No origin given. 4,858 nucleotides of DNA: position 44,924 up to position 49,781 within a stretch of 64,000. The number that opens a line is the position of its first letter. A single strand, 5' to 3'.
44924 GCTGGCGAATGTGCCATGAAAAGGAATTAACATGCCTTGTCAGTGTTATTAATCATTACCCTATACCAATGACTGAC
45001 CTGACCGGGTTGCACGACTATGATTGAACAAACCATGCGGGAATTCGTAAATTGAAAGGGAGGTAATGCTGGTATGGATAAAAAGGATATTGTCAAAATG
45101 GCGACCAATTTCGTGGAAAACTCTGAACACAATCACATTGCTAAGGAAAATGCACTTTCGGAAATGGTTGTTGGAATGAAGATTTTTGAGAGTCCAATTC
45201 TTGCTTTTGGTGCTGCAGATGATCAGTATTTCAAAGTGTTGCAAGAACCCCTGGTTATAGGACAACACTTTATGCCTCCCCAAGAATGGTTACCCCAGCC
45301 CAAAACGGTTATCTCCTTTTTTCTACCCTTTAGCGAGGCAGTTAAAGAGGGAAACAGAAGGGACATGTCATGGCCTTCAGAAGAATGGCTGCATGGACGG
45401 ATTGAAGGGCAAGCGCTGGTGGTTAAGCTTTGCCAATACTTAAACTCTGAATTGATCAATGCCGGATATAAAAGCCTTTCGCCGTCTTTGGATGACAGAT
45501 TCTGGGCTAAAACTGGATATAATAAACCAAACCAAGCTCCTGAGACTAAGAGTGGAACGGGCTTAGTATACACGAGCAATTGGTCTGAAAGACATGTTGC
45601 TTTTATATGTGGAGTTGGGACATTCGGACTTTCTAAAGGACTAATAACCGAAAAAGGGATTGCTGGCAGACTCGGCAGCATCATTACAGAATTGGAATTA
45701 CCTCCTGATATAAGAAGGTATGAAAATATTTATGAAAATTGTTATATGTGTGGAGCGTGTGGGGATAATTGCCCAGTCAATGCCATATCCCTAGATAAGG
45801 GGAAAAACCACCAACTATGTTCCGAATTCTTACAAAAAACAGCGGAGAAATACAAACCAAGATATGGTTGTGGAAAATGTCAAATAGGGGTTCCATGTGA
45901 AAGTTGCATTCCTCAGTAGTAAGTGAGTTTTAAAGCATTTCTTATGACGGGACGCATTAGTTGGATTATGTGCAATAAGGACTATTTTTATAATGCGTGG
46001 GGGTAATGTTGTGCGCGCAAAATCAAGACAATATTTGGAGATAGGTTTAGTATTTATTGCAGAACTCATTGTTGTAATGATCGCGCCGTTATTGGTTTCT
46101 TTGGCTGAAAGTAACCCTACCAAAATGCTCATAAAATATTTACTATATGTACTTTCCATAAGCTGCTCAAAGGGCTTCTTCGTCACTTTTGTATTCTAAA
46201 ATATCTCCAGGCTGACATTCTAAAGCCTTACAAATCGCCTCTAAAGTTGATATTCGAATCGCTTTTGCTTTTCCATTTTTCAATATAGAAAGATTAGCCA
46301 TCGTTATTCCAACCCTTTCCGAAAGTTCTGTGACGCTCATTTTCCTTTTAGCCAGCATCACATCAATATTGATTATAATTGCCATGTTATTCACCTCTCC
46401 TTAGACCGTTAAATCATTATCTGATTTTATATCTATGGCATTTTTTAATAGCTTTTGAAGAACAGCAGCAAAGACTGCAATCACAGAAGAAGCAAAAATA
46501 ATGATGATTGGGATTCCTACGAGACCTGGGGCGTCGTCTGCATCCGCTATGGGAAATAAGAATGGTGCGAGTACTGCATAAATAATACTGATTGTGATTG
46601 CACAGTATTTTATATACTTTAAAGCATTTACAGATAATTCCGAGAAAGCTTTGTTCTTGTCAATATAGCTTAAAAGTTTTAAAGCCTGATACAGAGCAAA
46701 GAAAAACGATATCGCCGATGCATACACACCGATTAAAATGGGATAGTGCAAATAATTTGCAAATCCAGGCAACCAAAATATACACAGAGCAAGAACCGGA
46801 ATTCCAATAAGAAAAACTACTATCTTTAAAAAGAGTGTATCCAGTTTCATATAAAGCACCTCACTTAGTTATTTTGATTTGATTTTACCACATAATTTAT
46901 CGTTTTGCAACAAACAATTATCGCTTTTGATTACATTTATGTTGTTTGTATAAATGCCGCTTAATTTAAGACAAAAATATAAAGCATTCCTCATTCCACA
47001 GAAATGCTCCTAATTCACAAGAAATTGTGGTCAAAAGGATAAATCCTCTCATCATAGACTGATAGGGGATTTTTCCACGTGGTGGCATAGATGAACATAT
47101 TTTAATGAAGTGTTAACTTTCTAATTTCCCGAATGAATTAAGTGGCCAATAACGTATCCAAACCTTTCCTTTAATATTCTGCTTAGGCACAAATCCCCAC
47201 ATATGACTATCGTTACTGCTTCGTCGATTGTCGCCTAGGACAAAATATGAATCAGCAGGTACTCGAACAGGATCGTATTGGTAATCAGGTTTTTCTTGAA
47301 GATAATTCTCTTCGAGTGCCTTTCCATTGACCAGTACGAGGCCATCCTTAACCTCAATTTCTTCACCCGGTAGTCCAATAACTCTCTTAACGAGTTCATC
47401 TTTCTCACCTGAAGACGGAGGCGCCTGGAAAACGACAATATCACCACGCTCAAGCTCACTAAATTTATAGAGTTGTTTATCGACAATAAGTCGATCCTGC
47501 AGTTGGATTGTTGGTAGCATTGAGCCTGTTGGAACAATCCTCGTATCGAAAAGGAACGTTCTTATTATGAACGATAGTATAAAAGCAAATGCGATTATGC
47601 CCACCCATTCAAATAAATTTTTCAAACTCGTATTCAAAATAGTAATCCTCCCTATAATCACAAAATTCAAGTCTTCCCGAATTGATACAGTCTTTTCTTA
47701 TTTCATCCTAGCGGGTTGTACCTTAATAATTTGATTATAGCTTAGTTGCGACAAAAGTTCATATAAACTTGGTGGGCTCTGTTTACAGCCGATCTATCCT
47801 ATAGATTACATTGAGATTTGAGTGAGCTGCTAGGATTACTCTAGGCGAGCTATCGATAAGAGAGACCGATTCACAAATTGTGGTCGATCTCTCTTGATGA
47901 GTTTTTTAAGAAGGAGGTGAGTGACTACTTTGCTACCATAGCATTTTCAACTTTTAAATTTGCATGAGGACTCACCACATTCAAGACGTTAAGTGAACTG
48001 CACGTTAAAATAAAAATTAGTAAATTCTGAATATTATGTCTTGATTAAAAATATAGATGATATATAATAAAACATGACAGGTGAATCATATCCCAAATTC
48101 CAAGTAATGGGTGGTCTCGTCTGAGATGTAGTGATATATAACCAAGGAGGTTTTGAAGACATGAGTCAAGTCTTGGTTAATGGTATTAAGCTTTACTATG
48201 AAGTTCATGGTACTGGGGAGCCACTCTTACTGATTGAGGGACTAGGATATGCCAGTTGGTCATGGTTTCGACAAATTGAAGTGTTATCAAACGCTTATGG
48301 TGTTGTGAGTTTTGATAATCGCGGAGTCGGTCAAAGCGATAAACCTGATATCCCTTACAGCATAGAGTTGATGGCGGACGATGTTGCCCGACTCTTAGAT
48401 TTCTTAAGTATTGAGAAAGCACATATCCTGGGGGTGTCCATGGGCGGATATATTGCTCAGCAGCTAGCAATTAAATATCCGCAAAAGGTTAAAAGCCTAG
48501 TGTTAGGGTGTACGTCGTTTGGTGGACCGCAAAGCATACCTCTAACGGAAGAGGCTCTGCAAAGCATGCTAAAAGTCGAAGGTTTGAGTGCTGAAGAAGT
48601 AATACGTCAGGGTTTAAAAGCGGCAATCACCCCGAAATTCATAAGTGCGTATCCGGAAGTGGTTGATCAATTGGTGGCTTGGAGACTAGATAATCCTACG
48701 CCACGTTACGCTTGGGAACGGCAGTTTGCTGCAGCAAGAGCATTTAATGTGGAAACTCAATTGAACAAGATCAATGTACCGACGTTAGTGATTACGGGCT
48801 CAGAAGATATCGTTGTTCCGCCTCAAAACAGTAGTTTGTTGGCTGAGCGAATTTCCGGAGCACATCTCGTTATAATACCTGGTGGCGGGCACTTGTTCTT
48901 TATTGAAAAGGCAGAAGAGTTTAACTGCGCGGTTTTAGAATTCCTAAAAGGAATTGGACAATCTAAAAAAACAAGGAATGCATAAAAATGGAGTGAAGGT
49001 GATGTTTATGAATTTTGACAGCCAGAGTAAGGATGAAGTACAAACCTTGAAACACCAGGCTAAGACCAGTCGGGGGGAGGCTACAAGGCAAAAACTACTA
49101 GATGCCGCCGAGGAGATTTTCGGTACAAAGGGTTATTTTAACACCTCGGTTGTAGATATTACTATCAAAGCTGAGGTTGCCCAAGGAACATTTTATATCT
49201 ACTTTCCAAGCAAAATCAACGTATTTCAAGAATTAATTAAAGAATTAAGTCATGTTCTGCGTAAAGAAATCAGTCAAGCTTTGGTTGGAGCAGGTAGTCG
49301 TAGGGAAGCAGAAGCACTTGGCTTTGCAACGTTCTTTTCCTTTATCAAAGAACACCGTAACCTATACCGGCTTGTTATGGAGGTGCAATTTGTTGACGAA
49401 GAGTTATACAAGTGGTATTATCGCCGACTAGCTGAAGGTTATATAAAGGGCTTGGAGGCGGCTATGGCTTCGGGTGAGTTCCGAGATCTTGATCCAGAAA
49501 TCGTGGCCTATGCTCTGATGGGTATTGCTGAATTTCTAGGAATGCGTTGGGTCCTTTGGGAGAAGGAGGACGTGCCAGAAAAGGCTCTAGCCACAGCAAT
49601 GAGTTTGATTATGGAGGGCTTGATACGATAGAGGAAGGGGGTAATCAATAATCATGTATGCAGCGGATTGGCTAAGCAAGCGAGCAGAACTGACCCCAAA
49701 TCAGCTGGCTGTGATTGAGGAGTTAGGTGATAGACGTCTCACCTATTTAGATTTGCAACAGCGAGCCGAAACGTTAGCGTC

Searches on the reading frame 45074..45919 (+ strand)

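Call 15: search_protein_families(library=pfam, proteins=[window:45074-45919:+], max_evalue=0.001)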
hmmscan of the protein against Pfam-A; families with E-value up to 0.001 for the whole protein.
window:45074-45919:+ (281 aa): 1 family
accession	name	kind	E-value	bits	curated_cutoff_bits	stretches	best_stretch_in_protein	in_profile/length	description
PF00037.32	Fer4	-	0.00024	21.2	21.1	1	219-239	4-24/24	4Fe-4S binding domain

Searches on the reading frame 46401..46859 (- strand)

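Call 15: search_protein_families(library=pfam, proteins=[window:46401-46859:-], max_evalue=0.001)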
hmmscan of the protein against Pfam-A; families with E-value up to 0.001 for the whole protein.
window:46401-46859:- (152 aa): 1 family
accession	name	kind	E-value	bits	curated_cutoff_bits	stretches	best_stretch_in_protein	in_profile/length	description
PF11188.13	DUF2975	-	4.8e-38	130.5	27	1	35-152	14-130/130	Protein of unknown function (DUF2975)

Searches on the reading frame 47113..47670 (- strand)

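Call 16: search_protein_families(library=pfam, proteins=[window:47113-47670:-], max_evalue=0.001)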
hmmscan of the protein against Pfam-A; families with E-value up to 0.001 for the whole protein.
window:47113-47670:- (185 aa): 1 family
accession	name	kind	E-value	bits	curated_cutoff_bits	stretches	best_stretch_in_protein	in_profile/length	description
PF10502.14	Peptidase_S26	-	1.4e-51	175.2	22.9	1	20-175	2-168/168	Signal peptidase, peptidase S26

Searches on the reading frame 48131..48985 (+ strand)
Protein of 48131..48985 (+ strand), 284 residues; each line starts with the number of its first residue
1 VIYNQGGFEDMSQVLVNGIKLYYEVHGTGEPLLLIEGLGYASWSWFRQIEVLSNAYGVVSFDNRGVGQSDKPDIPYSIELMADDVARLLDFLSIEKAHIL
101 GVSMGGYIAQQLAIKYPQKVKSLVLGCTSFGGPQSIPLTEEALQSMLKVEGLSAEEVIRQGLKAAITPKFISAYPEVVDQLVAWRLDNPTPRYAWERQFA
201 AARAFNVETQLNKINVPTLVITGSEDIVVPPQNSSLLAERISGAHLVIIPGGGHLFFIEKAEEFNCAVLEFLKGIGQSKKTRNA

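Call 16: search_protein_families(library=pfam, proteins=[window:48131-48985:+], max_evalue=0.001)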
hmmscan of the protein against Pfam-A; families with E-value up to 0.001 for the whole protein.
window:48131-48985:+ (284 aa): 7 families
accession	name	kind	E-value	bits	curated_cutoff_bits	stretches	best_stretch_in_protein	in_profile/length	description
PF00561.26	Abhydrolase_1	-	6.9e-35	121.3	25.8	1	31-261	2-245/245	alpha/beta hydrolase fold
PF12146.15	Hydrolase_4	-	2.8e-27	96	27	1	52-260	27-238/239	Serine aminopeptidase, S33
PF12697.13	Abhydrolase_6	-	3.3e-20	74.1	26.3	1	37-264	6-214/217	Alpha/beta hydrolase family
PF03096.20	Ndr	-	4.7e-06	26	23.3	1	77-127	81-131/283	Ndr family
PF08386.16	Abhydrolase_4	-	8.1e-06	26.3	21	1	203-272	24-91/103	TAP-like protein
PF00326.27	Peptidase_S9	-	1.7e-05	24.8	22.6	0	186-255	117-188/213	Prolyl oligopeptidase family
PF03959.19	FSH1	-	4.3e-05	23.7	21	1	210-255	155-200/211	Serine hydrolase (FSH1)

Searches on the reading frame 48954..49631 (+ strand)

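Call 16: search_protein_families(library=pfam, proteins=[window:48954-49631:+], max_evalue=0.001)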
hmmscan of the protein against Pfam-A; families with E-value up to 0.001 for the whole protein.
window:48954-49631:+ (225 aa): 1 family
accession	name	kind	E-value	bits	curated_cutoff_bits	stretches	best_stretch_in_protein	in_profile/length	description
PF00440.29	TetR_N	-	1.1e-11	44.7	24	1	48-94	1-47/47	Bacterial regulatory proteins, tetR family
